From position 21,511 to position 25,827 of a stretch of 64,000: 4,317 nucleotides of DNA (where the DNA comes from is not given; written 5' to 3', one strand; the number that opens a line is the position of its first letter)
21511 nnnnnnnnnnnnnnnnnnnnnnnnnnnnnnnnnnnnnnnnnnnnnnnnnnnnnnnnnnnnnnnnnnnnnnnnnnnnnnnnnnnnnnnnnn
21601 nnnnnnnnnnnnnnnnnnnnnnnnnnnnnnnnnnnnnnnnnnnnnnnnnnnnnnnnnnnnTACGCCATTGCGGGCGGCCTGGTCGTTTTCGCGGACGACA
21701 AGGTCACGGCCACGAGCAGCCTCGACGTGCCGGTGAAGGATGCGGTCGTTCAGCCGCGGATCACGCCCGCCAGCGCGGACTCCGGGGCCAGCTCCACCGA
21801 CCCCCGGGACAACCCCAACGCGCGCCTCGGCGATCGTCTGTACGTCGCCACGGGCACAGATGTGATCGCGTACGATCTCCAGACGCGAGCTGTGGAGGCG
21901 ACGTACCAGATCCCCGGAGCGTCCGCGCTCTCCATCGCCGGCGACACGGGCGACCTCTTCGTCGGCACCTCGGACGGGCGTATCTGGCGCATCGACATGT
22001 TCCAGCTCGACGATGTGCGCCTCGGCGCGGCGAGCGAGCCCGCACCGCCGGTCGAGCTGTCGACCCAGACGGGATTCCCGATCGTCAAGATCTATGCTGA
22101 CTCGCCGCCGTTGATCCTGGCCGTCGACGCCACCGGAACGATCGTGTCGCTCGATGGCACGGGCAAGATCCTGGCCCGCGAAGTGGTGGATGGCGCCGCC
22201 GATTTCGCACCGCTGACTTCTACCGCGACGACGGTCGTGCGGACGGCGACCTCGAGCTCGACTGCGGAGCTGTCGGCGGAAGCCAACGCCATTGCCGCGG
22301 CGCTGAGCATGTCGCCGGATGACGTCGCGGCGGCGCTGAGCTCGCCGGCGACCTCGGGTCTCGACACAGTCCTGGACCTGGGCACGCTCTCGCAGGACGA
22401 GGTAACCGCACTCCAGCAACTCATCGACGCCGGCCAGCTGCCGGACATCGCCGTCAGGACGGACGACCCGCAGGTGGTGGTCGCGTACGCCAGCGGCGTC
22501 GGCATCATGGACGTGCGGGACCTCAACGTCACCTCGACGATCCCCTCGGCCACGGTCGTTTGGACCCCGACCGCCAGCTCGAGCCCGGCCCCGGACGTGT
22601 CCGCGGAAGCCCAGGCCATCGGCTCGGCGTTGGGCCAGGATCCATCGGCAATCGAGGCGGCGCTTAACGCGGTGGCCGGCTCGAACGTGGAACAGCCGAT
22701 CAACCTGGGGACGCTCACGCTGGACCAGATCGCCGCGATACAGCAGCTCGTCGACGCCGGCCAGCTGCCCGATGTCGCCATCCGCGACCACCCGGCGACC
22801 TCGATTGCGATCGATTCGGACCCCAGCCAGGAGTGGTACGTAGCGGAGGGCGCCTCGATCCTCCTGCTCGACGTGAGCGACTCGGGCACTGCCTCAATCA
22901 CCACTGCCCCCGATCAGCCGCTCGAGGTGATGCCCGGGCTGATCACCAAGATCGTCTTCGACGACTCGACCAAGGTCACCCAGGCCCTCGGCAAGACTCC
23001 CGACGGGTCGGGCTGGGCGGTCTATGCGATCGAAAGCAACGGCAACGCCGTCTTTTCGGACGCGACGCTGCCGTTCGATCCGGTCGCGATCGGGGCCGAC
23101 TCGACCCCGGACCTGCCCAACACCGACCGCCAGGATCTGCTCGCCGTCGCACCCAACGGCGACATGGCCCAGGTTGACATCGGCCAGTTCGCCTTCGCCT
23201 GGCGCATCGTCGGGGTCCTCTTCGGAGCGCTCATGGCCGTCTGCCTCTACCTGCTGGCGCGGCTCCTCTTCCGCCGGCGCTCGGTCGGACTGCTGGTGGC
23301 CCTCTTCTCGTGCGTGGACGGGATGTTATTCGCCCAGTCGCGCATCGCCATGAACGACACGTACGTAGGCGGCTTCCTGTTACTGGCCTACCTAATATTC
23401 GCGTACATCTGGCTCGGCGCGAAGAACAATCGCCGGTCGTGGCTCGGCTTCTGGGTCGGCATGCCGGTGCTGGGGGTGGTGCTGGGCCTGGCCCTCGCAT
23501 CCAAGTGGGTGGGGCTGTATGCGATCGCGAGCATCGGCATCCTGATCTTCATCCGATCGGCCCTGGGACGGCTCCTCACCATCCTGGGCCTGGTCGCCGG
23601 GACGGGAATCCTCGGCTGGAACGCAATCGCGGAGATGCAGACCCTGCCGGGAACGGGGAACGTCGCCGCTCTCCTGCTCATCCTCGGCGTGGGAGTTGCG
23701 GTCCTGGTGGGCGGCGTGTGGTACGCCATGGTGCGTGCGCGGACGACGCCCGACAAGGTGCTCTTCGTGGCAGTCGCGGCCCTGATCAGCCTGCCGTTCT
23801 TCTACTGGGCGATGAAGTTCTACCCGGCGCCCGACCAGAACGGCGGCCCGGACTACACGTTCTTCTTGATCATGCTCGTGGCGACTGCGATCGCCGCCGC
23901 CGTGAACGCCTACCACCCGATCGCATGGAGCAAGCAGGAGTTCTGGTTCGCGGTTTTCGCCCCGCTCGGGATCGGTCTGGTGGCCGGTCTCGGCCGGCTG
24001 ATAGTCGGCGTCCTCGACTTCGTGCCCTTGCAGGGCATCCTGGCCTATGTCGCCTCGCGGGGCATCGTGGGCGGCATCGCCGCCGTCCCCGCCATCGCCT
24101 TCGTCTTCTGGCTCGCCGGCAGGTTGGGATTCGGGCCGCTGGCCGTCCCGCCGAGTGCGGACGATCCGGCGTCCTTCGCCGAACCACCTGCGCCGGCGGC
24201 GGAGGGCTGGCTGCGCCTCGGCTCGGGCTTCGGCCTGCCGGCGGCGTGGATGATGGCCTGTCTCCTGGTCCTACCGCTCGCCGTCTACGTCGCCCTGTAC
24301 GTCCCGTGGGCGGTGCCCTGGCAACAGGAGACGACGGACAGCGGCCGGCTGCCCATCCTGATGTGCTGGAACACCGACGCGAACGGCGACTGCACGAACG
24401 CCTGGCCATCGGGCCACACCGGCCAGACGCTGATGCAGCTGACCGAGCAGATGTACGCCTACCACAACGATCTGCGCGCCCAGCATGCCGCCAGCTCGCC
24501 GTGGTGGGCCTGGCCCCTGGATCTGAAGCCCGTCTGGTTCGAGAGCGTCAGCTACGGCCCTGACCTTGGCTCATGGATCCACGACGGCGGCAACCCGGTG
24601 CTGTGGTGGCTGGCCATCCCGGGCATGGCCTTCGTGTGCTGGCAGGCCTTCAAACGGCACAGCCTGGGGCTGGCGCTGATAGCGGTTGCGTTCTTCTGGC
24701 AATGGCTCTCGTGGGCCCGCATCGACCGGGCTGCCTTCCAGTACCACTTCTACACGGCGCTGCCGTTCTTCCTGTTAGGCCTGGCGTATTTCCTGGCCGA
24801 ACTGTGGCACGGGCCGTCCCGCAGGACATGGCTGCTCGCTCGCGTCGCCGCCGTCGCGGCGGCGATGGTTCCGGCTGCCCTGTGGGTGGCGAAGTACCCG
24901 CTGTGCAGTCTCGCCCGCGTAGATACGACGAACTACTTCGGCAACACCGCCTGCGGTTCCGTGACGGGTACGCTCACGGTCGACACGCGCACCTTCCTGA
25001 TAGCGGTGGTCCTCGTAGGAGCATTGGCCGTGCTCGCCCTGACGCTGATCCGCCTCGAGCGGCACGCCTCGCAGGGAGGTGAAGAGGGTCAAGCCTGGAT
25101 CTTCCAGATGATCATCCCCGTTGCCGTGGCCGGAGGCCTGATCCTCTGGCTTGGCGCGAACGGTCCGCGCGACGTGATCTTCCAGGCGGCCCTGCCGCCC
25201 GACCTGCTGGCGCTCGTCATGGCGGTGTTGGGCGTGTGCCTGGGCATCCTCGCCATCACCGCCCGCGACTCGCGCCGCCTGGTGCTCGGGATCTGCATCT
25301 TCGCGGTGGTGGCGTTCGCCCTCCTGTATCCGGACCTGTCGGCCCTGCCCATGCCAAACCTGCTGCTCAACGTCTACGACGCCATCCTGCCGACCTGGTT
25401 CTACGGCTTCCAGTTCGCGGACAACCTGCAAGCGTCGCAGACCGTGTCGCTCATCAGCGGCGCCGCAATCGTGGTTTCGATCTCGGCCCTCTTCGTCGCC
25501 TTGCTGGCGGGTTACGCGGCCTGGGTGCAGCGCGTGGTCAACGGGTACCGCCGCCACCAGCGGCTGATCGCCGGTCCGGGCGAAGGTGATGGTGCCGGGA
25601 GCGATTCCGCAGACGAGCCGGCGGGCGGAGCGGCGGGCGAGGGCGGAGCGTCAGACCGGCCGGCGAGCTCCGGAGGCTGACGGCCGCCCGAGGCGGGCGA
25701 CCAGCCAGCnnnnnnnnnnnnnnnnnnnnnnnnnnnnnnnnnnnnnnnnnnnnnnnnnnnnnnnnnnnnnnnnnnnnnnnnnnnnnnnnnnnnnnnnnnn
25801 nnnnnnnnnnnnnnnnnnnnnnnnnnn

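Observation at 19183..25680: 2165-aa single polypeptide with two GT-C glycosyltransferases, a ~500-aa insertion in PMT loop 1 and an internal 109-aa duplication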

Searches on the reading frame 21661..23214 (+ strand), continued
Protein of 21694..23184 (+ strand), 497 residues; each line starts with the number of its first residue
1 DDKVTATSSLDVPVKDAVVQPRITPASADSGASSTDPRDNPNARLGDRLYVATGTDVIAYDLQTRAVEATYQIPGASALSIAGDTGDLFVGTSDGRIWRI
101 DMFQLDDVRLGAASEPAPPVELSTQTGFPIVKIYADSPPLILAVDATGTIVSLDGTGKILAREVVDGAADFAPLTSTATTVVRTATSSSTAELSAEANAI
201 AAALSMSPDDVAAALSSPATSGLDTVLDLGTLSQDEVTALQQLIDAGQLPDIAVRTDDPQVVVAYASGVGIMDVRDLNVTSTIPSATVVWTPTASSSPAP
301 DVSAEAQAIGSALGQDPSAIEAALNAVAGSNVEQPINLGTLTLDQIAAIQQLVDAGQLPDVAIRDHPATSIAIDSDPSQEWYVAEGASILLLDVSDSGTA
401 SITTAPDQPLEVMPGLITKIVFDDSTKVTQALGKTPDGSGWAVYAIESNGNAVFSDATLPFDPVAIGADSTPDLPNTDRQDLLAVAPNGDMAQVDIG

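Call 93: find_homologous_proteins(query=A3, max_evalue=0.01)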
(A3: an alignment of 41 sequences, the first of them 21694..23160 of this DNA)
Query A3 (41 sequences) (489 aa, profile of the alignment): 5 proteins with E <= 0.01 among 8000 candidates.
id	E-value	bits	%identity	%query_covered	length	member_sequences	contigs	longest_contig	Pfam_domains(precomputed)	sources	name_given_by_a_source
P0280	1.3e-115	405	40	47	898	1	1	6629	PF02366.25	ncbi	ncbi:MAG TPA: phospholipid carrier-dependent glycosyltransferase, partial [Candidatus Limnocylindral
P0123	1.5e-98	349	46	36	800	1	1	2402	PF02366.25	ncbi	ncbi:MAG TPA: phospholipid carrier-dependent glycosyltransferase, partial [Candidatus Limnocylindral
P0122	3.3e-95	338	46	58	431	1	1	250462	-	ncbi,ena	-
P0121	3.8e-68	249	61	52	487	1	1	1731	-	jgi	jgi:hypothetical protein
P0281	2.2e-66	243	47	23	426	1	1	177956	-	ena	-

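Call 96: search_protein_families(library=pfam, alignment_id=A3, max_evalue=0.05)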
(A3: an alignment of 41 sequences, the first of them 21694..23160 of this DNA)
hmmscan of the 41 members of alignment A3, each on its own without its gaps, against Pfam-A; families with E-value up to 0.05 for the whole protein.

A. member 1, window:21694-23160:+ (489 aa): 1 family
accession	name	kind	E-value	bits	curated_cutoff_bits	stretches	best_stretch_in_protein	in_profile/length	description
PF13360.13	PQQ_2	-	0.033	14.3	27.6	0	46-101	169-223/233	Outer membrane protein assembly factor BamB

B. families by the number of members that match (of 41 scanned): 17 families
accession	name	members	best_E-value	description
PF23414.1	Beta-prop_EML_2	10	7.2e-05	Echinoderm microtubule-associated protein second beta-propeller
PF13360.13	PQQ_2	9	6.3e-05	Outer membrane protein assembly factor BamB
PF20067.5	SSL_N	4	0.0028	Strictosidine synthase-like, N-terminal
PF16819.11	DUF5074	2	4.7e-05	Domain of unknown function (DUF5074)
PF19836.4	DUF6315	2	0.0039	Family of unknown function (DUF6315)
PF01476.26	LysM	1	6.4e-06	LysM domain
PF23393.2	Beta-prop_WDR90_POC16_2nd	1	0.00031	WDR90/POC16, second beta-propeller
PF00578.27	AhpC-TSA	1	0.00088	AhpC/TSA family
PF12894.13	ANAPC4_WD40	1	0.0015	Anaphase-promoting complex subunit 4 WD40 domain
PF23473.1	LysM3_LYK4_5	1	0.0048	LYK4/5 LysM3 domain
PF04886.17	PT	1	0.0075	PT disordered repeat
PF08450.18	SGL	1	0.01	SMP-30/Gluconolactonase/LRE-like region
PF23726.1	Beta-prop_RSE1_2nd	1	0.016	RSE1/DDB1/CPSF1 second beta-propeller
PF10371.14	EKR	1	0.016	Domain of unknown function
PF23751.1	Beta-prop_WDR11_1st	1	0.02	WDR11 first beta-propeller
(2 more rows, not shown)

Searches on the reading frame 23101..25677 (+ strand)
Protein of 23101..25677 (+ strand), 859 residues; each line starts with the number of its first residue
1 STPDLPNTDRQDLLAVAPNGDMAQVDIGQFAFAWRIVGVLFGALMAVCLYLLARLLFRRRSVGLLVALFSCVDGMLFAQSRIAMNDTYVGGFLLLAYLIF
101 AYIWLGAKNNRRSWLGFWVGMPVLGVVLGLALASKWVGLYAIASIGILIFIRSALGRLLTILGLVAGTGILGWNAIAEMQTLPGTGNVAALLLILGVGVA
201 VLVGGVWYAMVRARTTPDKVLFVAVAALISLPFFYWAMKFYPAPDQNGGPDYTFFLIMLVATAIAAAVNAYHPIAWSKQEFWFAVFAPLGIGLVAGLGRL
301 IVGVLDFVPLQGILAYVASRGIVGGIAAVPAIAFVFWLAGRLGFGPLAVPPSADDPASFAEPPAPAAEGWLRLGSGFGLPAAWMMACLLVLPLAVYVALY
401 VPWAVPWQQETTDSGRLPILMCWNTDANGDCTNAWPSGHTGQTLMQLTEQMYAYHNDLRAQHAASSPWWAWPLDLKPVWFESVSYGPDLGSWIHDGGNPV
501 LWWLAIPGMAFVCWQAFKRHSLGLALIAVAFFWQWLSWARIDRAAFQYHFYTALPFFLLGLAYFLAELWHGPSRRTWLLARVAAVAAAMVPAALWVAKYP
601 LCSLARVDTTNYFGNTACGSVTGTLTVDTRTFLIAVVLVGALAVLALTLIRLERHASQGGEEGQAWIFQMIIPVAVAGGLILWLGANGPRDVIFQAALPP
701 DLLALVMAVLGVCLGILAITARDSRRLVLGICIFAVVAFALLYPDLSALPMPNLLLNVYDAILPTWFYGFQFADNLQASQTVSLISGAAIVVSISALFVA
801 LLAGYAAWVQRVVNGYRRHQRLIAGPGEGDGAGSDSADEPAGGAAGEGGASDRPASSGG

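Call 8: search_protein_families(library=pfam, proteins=[window:23101-25677:+], max_evalue=10)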
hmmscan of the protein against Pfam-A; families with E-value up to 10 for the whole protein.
window:23101-25677:+ (859 aa): 3 families
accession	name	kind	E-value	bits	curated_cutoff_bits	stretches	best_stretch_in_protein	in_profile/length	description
PF02366.24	PMT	-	3e-12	47.1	22.7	1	31-152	82-199/245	Dolichyl-phosphate-mannose-protein mannosyltransferase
PF16192.10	PMT_4TMC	-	8.8e-07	29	32.4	1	443-590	4-167/202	C-terminal four TMM region of protein-O-mannosyltransferase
PF10840.13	DUF2645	-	3.3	8.8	25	1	503-540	57-94/98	Protein of unknown function (DUF2645)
